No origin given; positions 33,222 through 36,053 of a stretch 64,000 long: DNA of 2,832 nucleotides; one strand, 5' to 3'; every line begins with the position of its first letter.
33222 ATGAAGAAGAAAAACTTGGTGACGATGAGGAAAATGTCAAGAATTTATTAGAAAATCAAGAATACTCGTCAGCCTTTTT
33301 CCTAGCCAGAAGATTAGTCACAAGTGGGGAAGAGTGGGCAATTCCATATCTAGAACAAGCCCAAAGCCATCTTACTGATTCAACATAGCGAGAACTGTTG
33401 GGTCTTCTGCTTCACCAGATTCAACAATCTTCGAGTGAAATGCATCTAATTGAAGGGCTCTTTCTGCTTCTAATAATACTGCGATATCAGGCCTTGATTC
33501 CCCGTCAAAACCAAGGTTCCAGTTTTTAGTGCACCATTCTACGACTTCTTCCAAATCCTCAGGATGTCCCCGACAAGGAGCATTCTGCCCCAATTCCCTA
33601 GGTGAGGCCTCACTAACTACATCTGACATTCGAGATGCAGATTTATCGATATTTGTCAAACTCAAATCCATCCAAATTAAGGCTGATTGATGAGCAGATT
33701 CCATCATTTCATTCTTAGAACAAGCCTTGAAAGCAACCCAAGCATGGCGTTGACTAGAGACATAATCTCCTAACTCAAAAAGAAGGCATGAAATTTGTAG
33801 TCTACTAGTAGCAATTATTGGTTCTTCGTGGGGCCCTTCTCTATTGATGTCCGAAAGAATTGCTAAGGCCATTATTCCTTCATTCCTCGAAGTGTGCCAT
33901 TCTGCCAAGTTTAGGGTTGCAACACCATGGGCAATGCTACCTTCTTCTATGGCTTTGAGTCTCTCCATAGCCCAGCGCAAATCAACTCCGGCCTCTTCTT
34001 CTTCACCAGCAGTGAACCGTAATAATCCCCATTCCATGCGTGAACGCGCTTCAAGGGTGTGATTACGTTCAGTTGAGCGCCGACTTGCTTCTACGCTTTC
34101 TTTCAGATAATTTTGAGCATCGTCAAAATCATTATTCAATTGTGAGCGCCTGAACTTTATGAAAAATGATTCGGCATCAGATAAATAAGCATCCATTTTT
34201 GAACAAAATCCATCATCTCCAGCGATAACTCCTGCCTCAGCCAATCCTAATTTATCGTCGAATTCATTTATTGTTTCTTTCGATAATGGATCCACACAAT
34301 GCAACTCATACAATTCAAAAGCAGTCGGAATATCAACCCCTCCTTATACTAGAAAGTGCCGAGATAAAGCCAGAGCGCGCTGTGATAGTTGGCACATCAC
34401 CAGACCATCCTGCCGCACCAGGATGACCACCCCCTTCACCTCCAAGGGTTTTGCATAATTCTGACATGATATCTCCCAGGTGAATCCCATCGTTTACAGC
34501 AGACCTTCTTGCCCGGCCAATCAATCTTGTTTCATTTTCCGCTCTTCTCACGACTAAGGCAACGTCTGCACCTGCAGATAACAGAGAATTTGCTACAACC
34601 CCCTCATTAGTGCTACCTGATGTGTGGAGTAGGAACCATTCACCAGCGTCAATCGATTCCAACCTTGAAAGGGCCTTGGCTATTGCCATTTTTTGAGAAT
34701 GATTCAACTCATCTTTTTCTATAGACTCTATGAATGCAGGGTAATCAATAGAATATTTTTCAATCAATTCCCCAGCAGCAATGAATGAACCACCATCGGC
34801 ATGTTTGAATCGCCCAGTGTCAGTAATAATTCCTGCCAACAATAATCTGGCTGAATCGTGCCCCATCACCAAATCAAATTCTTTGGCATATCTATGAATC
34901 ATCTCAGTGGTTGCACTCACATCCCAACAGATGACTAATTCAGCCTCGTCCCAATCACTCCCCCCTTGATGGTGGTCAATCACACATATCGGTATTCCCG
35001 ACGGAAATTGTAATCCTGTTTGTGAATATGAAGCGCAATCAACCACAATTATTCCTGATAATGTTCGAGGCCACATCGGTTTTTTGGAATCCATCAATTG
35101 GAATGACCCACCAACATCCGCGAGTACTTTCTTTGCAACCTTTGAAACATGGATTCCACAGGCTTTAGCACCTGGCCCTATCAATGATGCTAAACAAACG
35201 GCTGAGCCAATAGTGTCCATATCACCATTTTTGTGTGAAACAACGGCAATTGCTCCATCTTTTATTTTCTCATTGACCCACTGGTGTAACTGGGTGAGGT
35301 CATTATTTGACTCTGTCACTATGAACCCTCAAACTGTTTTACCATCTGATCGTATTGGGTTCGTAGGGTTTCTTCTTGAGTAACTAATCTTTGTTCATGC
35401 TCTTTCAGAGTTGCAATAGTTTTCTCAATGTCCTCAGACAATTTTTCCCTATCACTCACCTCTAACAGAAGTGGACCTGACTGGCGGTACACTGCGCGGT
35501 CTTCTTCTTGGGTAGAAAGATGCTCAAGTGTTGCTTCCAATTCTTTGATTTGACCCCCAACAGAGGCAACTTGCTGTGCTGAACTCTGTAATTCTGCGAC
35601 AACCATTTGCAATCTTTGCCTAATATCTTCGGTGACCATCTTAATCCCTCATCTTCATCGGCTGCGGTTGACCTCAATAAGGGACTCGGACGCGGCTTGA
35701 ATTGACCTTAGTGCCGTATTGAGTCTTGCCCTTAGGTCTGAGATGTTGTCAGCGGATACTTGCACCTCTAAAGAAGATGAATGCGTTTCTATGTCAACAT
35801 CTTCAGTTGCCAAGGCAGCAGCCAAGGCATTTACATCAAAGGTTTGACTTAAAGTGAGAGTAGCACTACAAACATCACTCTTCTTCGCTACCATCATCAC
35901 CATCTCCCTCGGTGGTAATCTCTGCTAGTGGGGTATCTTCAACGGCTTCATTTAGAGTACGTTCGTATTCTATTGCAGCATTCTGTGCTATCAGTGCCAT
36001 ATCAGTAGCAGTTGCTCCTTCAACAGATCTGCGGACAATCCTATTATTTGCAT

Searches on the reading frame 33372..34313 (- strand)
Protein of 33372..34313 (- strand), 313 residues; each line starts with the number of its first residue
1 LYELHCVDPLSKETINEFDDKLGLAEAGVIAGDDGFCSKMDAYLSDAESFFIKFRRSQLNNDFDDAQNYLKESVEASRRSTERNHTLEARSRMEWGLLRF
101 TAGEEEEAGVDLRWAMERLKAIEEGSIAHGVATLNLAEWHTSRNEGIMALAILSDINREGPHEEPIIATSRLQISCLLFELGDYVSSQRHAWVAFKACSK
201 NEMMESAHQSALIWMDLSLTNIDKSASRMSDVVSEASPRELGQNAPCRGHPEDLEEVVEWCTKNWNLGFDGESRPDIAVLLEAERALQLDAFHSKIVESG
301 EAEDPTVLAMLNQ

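Call 7: search_protein_families(library=pfam, proteins=[window:33372-34313:-])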
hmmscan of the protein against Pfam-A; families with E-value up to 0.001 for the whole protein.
window:33372-34313:- (313 aa): 1 family
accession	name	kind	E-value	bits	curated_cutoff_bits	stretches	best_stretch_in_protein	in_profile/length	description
PF13424.12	TPR_12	-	0.00021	21.9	30.1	0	61-118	17-74/77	Tetratricopeptide repeat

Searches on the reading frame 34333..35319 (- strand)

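Call 7: search_protein_families(library=pfam, proteins=[window:34333-35319:-])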
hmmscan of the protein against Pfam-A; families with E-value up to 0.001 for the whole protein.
window:34333-35319:- (328 aa): 2 families
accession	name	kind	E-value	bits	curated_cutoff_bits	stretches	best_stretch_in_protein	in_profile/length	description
PF01368.27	DHH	-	2.7e-13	50.7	28.1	1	24-164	2-125/125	DHH family, N-terminal domain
PF02272.25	DHHA1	-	2.1e-12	47.8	25.9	1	242-308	21-84/102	DHHA1 domain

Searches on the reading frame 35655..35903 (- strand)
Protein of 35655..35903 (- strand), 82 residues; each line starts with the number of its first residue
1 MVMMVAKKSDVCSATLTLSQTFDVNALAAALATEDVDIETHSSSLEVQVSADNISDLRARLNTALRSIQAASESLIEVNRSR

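Call 26: search_protein_families(library=pfam, proteins=[window:35655-35903:-])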
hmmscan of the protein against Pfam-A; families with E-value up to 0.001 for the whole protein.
window:35655-35903:- (82 aa): 1 family
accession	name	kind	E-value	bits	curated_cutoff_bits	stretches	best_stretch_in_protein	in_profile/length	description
PF09341.15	Pcc1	-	0.0001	23.1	20.9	1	36-74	35-73/75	Transcription factor Pcc1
